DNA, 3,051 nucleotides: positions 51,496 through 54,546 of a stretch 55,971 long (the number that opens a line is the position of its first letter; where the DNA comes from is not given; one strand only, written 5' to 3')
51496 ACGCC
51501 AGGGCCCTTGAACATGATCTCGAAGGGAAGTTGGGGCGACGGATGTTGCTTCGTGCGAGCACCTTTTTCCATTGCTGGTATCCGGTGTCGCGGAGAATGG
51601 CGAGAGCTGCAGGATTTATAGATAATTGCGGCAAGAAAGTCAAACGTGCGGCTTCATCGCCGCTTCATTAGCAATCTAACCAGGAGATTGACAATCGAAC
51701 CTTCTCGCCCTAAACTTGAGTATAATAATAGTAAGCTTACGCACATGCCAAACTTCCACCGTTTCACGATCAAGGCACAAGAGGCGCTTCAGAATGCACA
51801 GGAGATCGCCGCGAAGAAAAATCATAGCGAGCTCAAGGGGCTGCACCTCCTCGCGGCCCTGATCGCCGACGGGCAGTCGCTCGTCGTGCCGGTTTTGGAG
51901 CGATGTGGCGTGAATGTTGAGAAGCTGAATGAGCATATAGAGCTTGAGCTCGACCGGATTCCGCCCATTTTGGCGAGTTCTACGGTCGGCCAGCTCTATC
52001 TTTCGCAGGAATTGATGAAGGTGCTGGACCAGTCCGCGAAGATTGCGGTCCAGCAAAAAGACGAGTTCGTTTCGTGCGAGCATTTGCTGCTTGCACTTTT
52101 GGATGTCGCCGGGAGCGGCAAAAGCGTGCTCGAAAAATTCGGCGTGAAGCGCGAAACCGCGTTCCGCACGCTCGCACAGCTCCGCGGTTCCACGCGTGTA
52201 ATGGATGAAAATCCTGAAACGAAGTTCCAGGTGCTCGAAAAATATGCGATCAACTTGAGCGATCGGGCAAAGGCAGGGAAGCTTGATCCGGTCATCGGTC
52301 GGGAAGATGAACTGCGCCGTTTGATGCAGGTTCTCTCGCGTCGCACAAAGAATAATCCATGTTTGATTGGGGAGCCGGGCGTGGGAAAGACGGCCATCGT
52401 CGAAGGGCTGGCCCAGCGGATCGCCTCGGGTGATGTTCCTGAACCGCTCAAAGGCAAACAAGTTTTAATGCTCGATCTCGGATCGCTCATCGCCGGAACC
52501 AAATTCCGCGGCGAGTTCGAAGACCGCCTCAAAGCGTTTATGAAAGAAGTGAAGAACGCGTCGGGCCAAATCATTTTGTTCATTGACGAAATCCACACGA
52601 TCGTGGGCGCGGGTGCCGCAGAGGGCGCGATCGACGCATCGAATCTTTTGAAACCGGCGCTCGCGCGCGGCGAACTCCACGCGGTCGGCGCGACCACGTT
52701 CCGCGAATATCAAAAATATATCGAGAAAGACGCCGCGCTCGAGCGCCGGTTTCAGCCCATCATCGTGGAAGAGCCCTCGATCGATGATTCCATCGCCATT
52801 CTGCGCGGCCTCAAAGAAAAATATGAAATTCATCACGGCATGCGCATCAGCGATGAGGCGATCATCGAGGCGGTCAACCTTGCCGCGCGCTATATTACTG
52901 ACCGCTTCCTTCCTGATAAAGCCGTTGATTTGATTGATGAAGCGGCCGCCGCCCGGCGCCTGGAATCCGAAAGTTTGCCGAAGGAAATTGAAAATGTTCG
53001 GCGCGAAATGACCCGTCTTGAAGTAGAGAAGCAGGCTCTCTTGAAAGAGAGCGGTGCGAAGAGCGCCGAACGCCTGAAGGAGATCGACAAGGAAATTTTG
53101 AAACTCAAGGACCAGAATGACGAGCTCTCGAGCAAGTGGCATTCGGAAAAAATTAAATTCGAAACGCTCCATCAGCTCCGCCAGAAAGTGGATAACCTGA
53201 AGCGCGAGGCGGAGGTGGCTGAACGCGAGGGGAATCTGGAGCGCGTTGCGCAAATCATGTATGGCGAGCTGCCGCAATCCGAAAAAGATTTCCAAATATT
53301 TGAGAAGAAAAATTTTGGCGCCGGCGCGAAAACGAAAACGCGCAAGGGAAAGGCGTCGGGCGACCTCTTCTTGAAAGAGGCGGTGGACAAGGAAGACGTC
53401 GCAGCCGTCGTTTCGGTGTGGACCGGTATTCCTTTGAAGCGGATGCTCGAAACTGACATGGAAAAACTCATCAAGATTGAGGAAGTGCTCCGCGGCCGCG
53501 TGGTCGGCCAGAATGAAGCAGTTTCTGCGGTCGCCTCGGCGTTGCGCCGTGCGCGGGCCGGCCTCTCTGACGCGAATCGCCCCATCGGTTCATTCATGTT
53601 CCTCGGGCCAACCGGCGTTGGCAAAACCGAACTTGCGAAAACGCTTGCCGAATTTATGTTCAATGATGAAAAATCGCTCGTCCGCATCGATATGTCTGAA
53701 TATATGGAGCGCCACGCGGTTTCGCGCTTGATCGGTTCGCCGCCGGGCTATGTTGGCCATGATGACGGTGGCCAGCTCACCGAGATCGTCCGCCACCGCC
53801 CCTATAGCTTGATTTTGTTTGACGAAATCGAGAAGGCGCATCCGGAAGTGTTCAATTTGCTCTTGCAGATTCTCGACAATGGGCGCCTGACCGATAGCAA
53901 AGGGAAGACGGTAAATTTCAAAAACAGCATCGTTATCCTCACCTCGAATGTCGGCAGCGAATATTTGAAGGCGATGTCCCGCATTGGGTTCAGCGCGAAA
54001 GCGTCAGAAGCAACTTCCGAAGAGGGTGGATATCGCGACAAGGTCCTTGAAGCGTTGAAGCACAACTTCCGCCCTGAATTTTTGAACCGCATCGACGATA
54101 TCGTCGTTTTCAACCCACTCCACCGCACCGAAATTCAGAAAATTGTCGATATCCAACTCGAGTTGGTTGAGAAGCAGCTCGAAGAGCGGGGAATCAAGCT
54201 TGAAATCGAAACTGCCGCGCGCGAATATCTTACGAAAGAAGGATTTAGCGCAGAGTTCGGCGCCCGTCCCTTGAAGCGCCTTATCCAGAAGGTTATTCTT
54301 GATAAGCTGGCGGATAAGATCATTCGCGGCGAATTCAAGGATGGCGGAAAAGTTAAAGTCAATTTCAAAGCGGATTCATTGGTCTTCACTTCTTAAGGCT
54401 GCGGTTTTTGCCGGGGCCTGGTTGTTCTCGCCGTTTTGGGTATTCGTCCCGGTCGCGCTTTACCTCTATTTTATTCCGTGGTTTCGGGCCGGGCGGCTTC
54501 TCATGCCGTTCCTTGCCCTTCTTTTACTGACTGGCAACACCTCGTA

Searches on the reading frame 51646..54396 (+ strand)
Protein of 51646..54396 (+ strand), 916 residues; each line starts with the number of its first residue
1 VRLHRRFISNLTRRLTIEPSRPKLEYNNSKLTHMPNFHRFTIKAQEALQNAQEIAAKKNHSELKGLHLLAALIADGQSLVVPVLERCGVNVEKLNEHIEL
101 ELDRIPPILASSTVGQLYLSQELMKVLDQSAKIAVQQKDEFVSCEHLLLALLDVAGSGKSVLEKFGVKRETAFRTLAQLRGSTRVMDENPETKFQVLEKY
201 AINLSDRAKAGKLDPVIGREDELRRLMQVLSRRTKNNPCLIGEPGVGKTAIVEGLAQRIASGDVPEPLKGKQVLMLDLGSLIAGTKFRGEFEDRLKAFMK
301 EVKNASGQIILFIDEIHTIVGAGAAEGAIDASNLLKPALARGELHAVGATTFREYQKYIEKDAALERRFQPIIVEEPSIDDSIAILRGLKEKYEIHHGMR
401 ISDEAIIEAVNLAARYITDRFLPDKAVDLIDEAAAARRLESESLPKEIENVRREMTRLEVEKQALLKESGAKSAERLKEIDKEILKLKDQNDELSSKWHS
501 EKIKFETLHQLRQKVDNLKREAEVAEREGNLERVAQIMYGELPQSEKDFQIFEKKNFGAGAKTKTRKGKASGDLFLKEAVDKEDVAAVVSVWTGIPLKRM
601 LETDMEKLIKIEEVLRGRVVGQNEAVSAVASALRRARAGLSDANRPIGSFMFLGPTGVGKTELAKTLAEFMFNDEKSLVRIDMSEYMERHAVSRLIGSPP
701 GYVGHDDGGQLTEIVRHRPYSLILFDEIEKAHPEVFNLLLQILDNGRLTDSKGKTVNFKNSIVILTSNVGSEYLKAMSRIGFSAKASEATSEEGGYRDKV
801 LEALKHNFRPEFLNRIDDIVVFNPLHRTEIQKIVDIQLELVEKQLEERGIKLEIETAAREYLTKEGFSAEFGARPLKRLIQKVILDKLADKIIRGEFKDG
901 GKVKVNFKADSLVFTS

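Call 7: search_protein_families(library=pfam, proteins=[window:51646-54396:+], max_evalue=0.001)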
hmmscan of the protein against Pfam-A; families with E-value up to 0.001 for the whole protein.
window:51646-54396:+ (916 aa): 23 families
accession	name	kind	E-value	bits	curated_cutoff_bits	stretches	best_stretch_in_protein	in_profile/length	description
PF07724.20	AAA_2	-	4.5e-68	228.9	27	1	645-819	1-166/166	AAA domain (Cdc48 subfamily)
PF17871.7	AAA_lid_9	-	1.3e-33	115.4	22.8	1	378-480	1-103/104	AAA lid domain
PF10431.15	ClpB_D2-small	-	2e-26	92.2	21.9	1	825-905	1-81/81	C-terminal, D2-small domain, of ClpB protein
PF00004.35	AAA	-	2.4e-23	83.5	21.2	2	239-355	2-111/131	ATPase family associated with various cellular activities (AAA)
PF02861.25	Clp_N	-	1e-21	77.3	20.7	2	51-102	1-52/53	Clp amino terminal domain, pathogenicity island component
PF07728.20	AAA_5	-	2.5e-18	66.8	22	1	650-771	2-125/139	AAA domain (dynein-related subfamily)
PF13401.12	AAA_22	-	5e-13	49.9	27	1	650-745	8-110/130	AAA domain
PF13191.12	AAA_16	-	2.1e-11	45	32.6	1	216-260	2-49/167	AAA ATPase domain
PF00158.32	Sigma54_activat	-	2.8e-08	34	20.2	1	648-751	23-125/168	Sigma-54 interaction domain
PF13173.12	AAA_14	-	1.3e-07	32.1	27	0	240-322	7-77/129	AAA domain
PF20720.3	nSTAND3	-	1.7e-06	28.3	27.2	0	652-689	22-59/155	Novel STAND NTPase 3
PF12775.13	AAA_7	-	2.3e-06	27.7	25.8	0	649-697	35-83/181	P-loop containing dynein motor region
PF05621.17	TniB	-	5.6e-06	26.4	22.4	0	221-375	21-185/189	Bacterial TniB protein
PF05729.18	NACHT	-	2.4e-05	24.6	26.7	0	239-267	4-32/167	NACHT domain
PF01637.24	ATPase_2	-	2.6e-05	24.6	33.2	0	219-258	4-43/225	ATPase domain predominantly from Archaea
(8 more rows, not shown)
